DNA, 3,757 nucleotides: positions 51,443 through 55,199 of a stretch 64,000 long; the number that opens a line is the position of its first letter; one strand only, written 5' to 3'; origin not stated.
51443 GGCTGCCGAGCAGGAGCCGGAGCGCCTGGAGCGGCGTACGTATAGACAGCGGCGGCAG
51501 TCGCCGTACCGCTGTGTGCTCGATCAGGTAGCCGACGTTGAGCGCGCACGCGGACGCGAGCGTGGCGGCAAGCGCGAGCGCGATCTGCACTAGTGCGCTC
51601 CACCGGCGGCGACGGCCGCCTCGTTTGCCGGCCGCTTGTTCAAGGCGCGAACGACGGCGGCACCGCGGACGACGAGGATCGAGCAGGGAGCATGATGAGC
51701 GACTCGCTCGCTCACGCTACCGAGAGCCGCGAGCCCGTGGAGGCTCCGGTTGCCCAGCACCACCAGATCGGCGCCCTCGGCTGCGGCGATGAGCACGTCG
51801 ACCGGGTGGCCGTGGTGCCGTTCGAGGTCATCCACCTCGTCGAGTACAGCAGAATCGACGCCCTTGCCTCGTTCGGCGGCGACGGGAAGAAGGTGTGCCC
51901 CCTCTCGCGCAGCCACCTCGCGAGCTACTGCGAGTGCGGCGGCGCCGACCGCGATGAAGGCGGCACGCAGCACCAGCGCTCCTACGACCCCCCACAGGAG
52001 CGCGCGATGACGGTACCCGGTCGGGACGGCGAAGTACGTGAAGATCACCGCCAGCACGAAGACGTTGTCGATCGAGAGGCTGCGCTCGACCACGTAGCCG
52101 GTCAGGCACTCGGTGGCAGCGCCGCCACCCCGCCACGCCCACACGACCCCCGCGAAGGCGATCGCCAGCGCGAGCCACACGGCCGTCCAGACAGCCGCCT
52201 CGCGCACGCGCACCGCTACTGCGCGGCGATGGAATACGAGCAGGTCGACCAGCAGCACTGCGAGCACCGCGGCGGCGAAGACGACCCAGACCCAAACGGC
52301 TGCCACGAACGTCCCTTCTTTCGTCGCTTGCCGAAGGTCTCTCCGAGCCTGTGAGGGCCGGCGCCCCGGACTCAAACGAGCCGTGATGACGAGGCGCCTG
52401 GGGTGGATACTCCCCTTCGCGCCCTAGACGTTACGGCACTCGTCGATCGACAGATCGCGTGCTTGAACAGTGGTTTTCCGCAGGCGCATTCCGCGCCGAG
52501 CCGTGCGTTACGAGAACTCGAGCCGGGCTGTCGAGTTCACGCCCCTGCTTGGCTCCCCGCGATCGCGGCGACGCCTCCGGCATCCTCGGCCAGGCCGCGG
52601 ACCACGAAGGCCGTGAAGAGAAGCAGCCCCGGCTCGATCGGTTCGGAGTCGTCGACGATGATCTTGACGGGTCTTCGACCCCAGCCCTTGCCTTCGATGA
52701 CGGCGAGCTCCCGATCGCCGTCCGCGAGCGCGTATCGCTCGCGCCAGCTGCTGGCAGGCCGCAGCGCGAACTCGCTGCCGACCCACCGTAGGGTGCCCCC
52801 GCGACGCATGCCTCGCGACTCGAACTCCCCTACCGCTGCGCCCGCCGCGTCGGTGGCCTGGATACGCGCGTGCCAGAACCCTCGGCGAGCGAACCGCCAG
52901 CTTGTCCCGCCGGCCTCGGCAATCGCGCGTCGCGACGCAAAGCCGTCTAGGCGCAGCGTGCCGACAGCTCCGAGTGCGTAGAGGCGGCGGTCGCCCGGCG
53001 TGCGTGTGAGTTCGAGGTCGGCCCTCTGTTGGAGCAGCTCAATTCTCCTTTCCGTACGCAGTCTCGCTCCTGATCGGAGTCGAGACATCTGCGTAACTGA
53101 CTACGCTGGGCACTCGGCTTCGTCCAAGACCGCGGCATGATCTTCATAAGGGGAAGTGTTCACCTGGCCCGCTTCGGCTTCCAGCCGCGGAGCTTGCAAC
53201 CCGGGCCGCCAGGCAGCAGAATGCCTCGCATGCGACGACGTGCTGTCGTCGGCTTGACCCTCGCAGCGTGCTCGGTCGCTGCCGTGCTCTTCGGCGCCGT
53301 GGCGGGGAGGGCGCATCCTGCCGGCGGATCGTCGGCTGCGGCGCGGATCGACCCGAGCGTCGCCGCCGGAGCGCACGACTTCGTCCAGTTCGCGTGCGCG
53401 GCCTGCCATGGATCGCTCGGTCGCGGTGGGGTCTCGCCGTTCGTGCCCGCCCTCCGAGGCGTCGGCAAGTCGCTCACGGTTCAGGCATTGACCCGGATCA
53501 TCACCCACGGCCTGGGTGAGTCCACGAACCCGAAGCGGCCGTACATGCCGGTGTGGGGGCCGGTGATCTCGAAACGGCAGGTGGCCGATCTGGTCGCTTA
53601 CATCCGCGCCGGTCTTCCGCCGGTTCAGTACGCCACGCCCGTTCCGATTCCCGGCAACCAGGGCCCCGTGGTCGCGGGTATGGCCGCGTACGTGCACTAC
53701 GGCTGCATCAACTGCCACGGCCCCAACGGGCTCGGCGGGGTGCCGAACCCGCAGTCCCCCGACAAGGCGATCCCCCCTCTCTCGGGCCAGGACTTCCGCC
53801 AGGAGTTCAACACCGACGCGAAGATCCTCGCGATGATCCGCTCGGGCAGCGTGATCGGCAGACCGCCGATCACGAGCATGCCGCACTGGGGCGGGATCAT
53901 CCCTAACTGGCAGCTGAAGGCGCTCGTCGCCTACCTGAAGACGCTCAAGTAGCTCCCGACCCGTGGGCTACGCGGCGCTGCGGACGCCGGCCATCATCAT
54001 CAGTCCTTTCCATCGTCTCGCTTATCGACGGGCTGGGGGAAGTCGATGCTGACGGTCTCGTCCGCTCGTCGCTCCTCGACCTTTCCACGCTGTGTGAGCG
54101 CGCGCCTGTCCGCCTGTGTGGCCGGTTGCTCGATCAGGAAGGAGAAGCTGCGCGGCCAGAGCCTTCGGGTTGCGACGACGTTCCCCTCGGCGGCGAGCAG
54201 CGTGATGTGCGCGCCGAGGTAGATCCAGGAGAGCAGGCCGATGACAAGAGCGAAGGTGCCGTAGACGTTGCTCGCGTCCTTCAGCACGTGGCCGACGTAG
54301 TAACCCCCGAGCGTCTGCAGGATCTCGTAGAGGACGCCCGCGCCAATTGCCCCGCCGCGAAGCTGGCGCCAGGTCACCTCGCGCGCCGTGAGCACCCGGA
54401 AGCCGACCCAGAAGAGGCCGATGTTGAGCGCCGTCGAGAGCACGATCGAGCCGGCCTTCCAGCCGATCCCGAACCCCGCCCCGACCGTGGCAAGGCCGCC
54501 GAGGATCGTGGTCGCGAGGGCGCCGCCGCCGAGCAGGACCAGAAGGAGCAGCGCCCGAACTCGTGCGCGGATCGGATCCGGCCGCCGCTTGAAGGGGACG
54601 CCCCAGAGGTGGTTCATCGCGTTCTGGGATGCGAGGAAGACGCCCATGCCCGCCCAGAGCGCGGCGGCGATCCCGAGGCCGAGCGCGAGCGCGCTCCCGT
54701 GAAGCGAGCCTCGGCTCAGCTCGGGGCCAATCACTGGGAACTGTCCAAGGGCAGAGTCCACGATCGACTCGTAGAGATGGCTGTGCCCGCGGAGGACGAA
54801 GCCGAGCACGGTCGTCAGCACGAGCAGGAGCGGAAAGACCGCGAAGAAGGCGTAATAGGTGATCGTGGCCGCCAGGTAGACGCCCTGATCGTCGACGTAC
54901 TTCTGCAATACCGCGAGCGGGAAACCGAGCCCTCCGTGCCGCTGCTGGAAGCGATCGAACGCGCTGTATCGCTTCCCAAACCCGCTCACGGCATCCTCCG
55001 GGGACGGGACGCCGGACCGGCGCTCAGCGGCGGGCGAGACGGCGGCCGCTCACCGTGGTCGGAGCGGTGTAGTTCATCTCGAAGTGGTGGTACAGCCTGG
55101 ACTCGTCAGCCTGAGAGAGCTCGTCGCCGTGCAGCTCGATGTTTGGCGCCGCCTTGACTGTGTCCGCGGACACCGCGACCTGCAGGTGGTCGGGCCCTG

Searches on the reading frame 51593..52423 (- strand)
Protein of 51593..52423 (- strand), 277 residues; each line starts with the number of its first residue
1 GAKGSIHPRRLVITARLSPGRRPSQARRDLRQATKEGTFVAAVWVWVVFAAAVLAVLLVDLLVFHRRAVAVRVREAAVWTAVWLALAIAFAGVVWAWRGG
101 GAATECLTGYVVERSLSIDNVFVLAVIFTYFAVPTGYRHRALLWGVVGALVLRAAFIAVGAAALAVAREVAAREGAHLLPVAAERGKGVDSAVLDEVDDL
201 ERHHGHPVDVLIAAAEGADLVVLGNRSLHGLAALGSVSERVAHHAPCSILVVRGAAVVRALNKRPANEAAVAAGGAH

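Call 16: search_protein_families(library=pfam, proteins=[window:51593-52423:-], max_evalue=0.01)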
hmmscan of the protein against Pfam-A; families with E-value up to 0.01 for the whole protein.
window:51593-52423:- (277 aa): 2 families
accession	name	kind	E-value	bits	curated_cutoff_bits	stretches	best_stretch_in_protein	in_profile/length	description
PF03741.22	TerC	-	5.8e-16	59.2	27.8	1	107-184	1-76/178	Integral membrane protein TerC family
PF00582.32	Usp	-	1.3e-13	52.1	24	1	185-253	71-141/141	Universal stress protein family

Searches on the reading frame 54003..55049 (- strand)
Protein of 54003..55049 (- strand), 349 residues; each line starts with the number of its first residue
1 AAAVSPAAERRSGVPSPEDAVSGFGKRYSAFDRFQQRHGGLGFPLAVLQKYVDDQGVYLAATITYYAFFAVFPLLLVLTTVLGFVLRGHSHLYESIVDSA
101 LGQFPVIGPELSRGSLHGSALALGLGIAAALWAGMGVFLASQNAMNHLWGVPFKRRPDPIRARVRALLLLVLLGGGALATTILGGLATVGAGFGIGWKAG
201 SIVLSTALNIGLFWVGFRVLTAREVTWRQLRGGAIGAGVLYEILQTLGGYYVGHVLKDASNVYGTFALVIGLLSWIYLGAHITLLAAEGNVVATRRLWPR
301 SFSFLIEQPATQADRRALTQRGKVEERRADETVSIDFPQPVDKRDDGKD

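Call 16: search_protein_families(library=pfam, proteins=[window:54003-55049:-], max_evalue=0.01)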
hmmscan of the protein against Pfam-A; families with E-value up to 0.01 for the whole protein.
window:54003-55049:- (349 aa): 1 family
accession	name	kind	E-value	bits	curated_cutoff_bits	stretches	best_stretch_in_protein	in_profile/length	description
PF03631.20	Virul_fac_BrkB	-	1.2e-38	133.7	33.7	1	53-296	2-258/259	Virulence factor BrkB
